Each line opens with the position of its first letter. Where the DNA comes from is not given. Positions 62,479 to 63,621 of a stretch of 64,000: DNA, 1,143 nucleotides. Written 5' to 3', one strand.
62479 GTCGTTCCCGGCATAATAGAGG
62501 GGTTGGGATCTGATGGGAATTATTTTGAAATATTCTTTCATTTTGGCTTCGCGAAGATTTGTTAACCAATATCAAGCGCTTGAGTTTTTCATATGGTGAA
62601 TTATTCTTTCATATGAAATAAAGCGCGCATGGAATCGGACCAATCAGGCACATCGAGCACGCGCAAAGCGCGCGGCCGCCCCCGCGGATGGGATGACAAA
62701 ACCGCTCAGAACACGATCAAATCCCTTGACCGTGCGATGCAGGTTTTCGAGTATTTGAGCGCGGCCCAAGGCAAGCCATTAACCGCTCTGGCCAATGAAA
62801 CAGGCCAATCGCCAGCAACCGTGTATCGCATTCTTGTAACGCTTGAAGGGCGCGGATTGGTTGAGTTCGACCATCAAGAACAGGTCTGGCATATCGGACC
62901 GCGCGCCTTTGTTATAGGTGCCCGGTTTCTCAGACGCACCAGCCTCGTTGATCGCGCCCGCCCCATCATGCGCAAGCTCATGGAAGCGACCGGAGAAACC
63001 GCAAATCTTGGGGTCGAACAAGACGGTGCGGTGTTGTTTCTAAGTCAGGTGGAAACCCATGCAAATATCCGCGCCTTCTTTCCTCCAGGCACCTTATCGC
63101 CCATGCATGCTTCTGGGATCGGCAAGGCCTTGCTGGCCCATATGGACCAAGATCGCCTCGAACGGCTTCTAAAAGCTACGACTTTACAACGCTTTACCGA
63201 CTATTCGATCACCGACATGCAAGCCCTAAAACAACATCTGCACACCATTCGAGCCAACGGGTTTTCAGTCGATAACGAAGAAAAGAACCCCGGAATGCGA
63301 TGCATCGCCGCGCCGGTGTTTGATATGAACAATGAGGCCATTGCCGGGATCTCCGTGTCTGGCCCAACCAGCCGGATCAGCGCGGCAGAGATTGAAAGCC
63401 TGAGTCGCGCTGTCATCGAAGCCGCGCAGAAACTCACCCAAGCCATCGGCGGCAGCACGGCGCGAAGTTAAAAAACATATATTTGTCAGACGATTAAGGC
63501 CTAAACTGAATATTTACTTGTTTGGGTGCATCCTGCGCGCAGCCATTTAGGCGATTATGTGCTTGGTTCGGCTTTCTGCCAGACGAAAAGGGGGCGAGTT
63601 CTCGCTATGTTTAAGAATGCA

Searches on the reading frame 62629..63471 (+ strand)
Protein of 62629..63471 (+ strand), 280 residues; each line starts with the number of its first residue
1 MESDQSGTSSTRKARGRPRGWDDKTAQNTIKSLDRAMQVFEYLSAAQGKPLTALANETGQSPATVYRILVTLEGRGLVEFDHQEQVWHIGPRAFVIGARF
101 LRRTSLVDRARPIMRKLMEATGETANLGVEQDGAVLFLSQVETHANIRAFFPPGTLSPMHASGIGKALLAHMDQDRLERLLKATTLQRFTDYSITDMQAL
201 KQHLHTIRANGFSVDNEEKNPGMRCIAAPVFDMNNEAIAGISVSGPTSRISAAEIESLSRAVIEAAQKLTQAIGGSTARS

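Call 73: search_protein_families(library=pfam, max_evalue=0.00001, proteins=[window:62629-63471:+])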
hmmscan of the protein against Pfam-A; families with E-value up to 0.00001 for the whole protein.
window:62629-63471:+ (280 aa): 2 families
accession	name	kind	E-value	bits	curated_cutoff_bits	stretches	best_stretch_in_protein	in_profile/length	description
PF01614.24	IclR_C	-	1.3e-50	171.8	24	1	100-269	3-172/174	Bacterial transcriptional regulator IclR C-terminal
PF09339.16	HTH_IclR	-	8.7e-14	51.5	22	1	32-81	1-51/52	IclR helix-turn-helix domain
